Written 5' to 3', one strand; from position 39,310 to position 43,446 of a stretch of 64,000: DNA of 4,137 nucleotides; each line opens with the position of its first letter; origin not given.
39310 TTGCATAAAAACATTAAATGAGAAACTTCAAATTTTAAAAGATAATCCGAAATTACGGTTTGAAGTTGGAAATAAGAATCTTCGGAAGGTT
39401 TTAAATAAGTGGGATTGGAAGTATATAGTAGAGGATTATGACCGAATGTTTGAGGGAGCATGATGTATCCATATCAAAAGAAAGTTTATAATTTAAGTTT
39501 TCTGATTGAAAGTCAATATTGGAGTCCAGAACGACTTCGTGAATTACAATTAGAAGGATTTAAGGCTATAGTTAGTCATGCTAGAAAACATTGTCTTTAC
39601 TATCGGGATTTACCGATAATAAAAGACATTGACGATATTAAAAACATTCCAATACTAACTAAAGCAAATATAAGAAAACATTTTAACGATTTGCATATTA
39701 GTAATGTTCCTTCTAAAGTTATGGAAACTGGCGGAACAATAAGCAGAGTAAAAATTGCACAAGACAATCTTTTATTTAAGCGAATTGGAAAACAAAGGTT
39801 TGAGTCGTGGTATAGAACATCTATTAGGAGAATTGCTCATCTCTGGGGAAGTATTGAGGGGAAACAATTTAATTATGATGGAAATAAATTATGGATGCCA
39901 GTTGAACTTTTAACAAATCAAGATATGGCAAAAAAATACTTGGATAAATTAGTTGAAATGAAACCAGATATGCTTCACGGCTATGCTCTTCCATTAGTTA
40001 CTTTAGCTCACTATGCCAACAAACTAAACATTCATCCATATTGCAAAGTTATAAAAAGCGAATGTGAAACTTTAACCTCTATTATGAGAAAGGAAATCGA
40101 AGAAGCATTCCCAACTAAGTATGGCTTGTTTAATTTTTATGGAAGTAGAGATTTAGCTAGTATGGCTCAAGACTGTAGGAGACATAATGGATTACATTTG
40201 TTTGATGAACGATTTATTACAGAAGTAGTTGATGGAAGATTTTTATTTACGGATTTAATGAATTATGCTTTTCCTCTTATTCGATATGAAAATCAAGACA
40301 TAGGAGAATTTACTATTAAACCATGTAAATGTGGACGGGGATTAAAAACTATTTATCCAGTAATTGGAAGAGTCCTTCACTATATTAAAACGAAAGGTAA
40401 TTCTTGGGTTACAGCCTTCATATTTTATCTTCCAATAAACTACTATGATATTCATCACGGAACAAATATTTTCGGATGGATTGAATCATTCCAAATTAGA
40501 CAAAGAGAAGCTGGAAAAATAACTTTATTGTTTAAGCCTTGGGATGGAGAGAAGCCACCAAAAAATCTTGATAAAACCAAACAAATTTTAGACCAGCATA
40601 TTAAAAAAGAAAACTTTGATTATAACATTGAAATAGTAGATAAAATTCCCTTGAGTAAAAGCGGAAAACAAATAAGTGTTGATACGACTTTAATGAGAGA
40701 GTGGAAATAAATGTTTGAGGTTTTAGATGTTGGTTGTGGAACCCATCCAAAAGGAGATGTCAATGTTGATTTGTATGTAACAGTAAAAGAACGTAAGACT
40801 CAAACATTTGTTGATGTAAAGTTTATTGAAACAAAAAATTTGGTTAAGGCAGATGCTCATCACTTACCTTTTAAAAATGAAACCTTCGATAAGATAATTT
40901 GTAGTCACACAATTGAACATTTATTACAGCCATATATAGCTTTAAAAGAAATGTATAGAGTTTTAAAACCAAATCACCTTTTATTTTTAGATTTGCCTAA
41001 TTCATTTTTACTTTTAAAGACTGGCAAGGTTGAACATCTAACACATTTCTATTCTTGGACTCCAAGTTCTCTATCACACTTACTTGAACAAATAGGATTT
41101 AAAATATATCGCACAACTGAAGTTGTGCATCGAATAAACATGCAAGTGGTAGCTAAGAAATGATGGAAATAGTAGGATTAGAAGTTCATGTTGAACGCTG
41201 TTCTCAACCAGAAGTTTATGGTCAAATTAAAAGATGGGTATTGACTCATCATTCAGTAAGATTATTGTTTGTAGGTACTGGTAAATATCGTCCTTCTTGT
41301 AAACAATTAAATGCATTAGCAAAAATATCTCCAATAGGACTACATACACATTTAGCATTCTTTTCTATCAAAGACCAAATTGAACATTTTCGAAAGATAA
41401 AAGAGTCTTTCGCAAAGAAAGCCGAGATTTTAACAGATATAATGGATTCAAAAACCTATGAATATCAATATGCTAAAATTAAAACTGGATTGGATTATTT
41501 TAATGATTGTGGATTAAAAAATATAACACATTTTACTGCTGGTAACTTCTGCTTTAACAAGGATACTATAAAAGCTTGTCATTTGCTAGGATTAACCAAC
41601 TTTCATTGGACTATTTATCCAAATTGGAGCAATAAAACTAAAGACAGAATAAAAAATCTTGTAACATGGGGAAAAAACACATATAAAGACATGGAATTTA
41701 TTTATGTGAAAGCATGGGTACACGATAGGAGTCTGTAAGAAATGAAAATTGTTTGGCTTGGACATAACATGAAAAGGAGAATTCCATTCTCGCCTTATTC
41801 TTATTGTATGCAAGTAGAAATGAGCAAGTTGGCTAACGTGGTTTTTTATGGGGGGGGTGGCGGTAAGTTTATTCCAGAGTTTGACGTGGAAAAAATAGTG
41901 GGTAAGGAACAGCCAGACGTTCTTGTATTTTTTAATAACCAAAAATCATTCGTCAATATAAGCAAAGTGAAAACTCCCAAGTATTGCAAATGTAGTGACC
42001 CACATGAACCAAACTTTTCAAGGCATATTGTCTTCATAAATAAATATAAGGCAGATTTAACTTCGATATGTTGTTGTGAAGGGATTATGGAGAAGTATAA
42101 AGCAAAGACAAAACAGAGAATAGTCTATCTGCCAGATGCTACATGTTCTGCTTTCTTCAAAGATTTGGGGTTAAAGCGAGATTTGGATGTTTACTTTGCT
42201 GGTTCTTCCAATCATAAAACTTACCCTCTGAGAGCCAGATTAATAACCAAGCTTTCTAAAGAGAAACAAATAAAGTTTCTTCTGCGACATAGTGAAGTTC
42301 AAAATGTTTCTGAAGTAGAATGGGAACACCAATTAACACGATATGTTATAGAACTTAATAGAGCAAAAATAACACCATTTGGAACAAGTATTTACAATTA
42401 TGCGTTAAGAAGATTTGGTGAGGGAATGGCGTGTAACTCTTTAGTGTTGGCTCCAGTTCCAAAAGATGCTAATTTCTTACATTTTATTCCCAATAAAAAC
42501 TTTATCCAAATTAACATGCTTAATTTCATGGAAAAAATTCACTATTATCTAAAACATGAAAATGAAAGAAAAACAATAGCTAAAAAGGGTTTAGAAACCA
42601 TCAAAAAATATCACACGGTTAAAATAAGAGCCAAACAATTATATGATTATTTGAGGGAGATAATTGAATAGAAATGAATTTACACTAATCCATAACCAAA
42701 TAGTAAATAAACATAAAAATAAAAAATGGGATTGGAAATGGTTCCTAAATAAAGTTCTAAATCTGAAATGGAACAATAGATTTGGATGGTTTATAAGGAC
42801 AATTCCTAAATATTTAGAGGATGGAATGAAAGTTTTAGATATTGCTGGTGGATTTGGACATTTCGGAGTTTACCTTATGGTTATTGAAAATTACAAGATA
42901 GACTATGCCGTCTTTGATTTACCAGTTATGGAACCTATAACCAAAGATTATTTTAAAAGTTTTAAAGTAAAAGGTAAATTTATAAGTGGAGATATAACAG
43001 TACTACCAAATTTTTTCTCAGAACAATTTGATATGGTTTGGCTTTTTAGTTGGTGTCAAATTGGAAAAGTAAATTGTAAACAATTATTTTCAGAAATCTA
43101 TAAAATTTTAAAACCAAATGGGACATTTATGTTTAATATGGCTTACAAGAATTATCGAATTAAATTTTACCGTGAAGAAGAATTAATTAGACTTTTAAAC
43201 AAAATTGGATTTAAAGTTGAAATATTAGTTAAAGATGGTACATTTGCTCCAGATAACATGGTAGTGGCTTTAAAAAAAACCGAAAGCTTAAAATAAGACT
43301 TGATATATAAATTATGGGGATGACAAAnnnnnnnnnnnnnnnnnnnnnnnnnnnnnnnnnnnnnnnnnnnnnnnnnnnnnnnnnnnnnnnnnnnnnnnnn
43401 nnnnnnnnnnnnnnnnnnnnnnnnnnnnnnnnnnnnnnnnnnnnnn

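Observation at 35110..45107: Eleven-gene, translationally coupled glycan-biosynthesis island inside a tailed archaeal virus (at least 8 glycosyltransferases genome-wide)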

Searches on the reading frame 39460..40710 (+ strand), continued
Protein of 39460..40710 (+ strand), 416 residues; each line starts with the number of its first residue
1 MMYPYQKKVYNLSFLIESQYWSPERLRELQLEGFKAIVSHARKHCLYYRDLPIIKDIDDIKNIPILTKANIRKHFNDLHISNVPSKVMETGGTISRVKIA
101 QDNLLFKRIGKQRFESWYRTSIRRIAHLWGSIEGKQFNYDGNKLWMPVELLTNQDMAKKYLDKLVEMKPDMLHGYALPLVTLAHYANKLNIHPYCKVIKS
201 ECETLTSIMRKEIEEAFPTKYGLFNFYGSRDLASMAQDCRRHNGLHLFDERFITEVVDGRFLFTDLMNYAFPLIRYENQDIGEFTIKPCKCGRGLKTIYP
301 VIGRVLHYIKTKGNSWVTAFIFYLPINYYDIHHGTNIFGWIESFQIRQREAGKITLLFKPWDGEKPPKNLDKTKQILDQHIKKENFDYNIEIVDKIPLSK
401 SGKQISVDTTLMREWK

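Call 69: find_encoding_contigs(protein=P0039, flank=10000, max_places=1)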
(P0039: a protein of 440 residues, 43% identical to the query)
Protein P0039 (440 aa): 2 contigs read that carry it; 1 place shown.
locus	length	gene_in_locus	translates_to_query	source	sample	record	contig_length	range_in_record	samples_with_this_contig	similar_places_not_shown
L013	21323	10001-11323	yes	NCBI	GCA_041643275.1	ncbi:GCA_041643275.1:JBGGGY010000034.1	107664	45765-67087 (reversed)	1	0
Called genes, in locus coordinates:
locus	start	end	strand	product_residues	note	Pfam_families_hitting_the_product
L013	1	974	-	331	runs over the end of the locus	PF04055:Radical_SAM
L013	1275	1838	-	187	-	-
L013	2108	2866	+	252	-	PF00528:BPD_transp_1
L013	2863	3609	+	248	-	PF00005:ABC_tran, PF13304:AAA_21 (faint)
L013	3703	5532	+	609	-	PF13522:GATase_6, PF13537:GATase_7, PF00733:Asn_synthase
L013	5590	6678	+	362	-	PF13531:SBP_bac_11, PF01547:SBP_bac_1, PF13416:SBP_bac_8, PF13343:SBP_bac_6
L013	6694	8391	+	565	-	PF00528:BPD_transp_1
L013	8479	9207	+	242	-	PF00005:ABC_tran, PF13304:AAA_21 (faint)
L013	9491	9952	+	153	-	PF01797:Y1_Tnp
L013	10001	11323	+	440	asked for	-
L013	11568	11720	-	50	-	-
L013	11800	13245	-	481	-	PF04055:Radical_SAM, PF06969:HemN_C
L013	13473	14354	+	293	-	PF12974:Phosphonate-bd, PF02621:VitK2_biosynth, PF09084:NMT1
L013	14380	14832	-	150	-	PF01797:Y1_Tnp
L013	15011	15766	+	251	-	PF00528:BPD_transp_1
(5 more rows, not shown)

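Call 95: search_solved_structures(query=A2, max_evalue=0.001)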
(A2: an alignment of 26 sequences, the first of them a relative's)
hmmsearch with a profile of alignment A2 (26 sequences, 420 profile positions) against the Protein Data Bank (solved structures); distinct sequences matched with E-value up to 0.001: 7.
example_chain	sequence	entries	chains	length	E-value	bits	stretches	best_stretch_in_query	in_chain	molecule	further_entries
4r1l_A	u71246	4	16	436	1e-27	100.3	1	26-323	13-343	Phenylacetate-coenzyme A ligase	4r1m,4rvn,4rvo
9s3l_A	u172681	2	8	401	6.6e-27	97.6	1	49-323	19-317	Phenylacetate-CoA ligase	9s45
6wuq_A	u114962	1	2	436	2e-12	49.9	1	25-310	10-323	AjiA1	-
2y4o_A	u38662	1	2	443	3.4e-12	49.1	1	27-315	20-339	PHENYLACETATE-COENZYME A LIGASE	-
6siw_B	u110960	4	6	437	7.2e-12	48.1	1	25-309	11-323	PaaK-like ligase (AMP-dependent synthetase and ligase) | AMP-dependent synthetase and ligase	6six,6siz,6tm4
6siw_A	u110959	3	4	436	7.2e-12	48.1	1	25-309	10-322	PaaK-like ligase (AMP-dependent synthetase and ligase) | AMP-dependent synthetase and ligase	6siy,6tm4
2y27_A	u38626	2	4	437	1.2e-11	47.4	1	27-315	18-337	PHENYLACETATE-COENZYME A LIGASE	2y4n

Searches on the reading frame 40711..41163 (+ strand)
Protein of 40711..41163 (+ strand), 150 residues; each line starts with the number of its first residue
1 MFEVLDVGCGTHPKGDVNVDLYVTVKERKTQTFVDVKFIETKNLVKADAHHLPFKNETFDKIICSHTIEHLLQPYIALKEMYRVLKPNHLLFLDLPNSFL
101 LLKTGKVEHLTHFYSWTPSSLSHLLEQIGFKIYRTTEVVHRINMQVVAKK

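Call 3: search_protein_families(library=pfam, proteins=[window:40711-41163:+], max_evalue=0.01)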
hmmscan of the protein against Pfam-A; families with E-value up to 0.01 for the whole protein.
window:40711-41163:+ (150 aa): 6 families
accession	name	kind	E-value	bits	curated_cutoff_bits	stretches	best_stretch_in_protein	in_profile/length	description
PF13489.12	Methyltransf_23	-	8.1e-15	55.4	27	1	3-133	25-162/164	Methyltransferase domain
PF08241.18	Methyltransf_11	-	2e-14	54.4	21.2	1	18-92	23-94/95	Methyltransferase domain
PF13649.12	Methyltransf_25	-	5.7e-10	40.2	27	1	43-88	49-96/97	Methyltransferase domain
PF13847.12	Methyltransf_31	-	8.3e-09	35.7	27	1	37-97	51-113/145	Methyltransferase domain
PF01209.24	Ubie_methyltran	-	3.5e-08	33.5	20.1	1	43-89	101-147/233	ubiE/COQ5 methyltransferase family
PF08242.18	Methyltransf_12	-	1.5e-05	26.1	30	1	36-88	45-95/98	Methyltransferase domain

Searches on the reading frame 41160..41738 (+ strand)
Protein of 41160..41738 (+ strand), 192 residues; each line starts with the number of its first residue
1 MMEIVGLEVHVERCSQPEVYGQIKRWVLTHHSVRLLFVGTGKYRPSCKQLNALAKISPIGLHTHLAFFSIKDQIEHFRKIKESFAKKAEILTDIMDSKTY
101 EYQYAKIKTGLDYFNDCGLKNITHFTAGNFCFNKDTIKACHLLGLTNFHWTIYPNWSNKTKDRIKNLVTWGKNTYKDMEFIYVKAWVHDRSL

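Call 3: search_protein_families(library=pfam, proteins=[window:41160-41738:+], max_evalue=0.01)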
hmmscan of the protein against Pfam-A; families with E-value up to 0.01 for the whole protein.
window:41160-41738:+ (192 aa): 1 family
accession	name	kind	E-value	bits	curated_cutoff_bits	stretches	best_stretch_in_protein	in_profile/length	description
PF10096.14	DUF2334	-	0.0036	17.4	26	0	86-139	94-135/203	Uncharacterized protein conserved in bacteria (DUF2334)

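Call 10: search_protein_families(library=ncbifam, proteins=[window:41160-41738:+], max_evalue=0.01)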
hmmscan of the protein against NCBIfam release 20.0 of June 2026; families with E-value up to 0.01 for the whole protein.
window:41160-41738:+ (192 aa): 0 families

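Call 28: search_solved_structures(query=window:41160-41738:+, max_evalue=10)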
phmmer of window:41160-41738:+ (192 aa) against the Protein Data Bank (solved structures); distinct sequences matched with E-value up to 10: 3.
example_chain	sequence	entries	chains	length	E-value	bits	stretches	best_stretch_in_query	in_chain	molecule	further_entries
4m1b_A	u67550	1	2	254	0.0069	19.5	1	109-168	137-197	Polysaccharide deacetylase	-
5twj_C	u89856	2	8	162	1.3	12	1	4-50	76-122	Ribosomal RNA large subunit methyltransferase H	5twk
2e4m_C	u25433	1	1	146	1.4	12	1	130-173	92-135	HA-17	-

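Call 33: find_homologous_proteins(query=window:41160-41738:+, max_evalue=0.001)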
Query window:41160-41738:+ (192 aa): 1 proteins with E <= 0.001 among 58 candidates.
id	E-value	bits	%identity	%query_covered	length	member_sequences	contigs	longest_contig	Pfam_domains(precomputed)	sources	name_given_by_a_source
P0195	2.1e-130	450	100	100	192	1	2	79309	-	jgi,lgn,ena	-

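Call 86: predict_structure(protein=window:41160-41735:+)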
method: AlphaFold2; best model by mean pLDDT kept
length: 192 residues; sequences in the alignment: 1
mean_pLDDT: 40.2   pTM: 0.33
mean pLDDT of the five models: 40.2, 36.6, 33.5, 30.8, 28.7
residues with pLDDT >= 90: 0; 70-90: 0; 50-70: 41; < 50: 151
segments of 3 or more residues with pLDDT < 50: 1-24, 26-43, 56-107, 121-156, 174-192
pLDDT, mean of each block of 10 residues (from residue 1): 34 39 47 35 51 48 30 35 28 36 50 59 33 33 28 46 54 46 34 31
secondary structure, 60 per line:
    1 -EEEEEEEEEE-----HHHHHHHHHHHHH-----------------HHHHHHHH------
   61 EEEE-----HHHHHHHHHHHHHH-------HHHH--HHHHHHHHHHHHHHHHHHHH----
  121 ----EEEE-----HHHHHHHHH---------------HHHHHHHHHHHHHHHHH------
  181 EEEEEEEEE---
elements in order: E2-11 H17-29 H47-54 E61-64 H70-83 H91-94 H97-116 E125-128 H134-142 H158-174 E181-189

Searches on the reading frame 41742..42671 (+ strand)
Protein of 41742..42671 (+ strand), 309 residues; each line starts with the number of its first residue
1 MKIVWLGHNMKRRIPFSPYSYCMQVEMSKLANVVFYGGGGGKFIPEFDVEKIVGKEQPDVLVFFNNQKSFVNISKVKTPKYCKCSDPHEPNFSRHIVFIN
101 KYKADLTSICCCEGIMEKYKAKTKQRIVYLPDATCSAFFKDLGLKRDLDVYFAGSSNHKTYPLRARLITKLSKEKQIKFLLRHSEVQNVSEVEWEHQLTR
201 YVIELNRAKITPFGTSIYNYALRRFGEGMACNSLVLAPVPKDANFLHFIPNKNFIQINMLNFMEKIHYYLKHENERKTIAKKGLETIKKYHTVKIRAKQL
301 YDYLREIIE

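Call 3: search_protein_families(library=pfam, proteins=[window:41742-42671:+], max_evalue=0.01)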
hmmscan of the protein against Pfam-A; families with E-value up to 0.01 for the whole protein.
window:41742-42671:+ (309 aa): 1 family
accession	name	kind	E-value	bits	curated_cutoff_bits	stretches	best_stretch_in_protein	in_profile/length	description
PF13524.12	Glyco_trans_1_2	-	1.1e-12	48.5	25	1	165-301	3-143/144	Glycosyl transferase-like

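Call 10: search_protein_families(library=ncbifam, proteins=[window:41742-42671:+], max_evalue=0.01)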
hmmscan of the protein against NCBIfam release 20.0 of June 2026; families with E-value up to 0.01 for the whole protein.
window:41742-42671:+ (309 aa): 0 families

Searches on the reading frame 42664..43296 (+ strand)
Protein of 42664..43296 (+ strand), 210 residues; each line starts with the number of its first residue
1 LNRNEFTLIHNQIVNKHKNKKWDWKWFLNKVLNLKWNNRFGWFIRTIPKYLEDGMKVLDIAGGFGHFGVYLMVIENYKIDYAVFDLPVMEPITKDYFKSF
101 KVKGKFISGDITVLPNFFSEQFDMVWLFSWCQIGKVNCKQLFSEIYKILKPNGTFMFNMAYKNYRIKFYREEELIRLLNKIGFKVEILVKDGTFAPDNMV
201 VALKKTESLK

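Call 3: search_protein_families(library=pfam, proteins=[window:42664-43296:+], max_evalue=0.01)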
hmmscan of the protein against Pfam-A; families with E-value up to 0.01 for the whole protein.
window:42664-43296:+ (210 aa): 7 families
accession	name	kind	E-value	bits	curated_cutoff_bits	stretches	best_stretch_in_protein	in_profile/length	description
PF13847.12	Methyltransf_31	-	1.4e-07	31.8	27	1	52-161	2-113/145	Methyltransferase domain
PF13649.12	Methyltransf_25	-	3e-07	31.5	27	1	57-153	1-97/97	Methyltransferase domain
PF13489.12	Methyltransf_23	-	1.6e-06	28.4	27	1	45-162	14-121/164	Methyltransferase domain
PF08241.18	Methyltransf_11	-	3.8e-06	27.9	21.2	1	58-157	1-95/95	Methyltransferase domain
PF00891.24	Methyltransf_2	-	0.003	17.4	22.3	1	55-156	64-163/210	O-methyltransferase domain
PF02353.26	CMAS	-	0.0052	16.6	27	0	51-159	60-166/273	Mycolic acid cyclopropane synthetase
PF01209.24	Ubie_methyltran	-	0.0072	16.1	20.1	1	28-156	23-150/233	ubiE/COQ5 methyltransferase family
